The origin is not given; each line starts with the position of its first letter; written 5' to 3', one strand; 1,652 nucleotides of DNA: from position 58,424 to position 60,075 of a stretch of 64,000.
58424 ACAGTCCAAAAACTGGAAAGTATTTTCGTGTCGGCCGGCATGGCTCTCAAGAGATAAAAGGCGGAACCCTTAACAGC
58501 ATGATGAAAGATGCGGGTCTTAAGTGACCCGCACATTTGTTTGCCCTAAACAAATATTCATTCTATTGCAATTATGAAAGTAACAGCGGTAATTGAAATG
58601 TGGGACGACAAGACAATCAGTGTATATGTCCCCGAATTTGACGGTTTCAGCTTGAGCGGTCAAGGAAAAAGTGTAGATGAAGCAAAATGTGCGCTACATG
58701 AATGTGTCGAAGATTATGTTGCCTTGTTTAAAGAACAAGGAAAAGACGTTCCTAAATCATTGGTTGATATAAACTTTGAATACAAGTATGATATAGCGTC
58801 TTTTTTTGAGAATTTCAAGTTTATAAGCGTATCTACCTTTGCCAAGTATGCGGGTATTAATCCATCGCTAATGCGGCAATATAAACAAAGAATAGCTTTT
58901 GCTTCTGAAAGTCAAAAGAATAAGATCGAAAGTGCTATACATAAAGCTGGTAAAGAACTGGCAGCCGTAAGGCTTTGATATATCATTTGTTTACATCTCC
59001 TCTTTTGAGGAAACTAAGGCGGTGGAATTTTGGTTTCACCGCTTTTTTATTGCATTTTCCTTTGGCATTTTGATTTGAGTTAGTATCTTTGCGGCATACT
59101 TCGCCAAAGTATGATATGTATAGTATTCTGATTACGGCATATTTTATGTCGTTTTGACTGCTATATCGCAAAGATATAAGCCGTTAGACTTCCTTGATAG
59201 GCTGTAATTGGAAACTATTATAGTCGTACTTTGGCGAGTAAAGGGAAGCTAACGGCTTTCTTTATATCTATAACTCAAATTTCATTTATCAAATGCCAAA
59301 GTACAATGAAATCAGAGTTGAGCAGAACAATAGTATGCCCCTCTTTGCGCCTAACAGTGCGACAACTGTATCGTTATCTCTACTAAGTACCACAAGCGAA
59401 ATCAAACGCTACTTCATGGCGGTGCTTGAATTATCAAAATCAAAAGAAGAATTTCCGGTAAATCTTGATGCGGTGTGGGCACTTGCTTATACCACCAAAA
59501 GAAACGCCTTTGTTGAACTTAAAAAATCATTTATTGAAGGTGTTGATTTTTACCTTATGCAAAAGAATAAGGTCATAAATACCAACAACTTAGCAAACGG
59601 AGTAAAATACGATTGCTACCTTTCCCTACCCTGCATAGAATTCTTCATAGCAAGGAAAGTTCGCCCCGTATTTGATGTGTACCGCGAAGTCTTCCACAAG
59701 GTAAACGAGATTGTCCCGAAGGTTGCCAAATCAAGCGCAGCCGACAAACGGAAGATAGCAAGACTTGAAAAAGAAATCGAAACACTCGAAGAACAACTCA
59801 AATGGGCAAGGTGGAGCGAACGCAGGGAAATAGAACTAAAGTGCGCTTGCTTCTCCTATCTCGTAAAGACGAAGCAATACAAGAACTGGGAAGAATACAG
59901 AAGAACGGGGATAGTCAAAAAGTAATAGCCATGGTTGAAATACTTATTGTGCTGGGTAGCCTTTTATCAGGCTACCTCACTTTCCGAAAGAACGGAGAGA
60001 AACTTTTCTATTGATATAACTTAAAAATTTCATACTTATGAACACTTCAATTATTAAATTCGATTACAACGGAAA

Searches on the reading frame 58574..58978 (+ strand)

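Call 38: search_protein_families(library=pfam, proteins=[window:58574-58978:+], max_evalue=0.01)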
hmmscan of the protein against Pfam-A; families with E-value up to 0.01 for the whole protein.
window:58574-58978:+ (134 aa): 2 families
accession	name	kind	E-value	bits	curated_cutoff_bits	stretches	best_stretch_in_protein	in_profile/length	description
PF21748.3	UPF0150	-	0.0062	16.9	27.3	0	5-60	10-64/64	UPF0150-like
PF15919.11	HicB_lk_antitox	-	0.0063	17.1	27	1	5-62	3-58/123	HicB_like antitoxin of bacterial toxin-antitoxin system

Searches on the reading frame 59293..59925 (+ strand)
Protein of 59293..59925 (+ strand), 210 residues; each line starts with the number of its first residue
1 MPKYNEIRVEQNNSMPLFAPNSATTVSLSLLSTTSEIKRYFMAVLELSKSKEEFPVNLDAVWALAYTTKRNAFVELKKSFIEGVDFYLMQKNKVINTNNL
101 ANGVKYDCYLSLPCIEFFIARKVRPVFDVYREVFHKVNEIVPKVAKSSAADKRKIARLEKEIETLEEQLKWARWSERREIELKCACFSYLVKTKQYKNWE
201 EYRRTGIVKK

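Call 38: search_protein_families(library=pfam, proteins=[window:59293-59925:+], max_evalue=0.01)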
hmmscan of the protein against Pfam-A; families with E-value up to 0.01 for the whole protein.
window:59293-59925:+ (210 aa): 1 family
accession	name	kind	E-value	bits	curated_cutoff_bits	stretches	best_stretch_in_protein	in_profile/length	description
PF24580.1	DUF7607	-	0.004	17.7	27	1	152-199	52-99/110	Domain of unknown function (DUF7607)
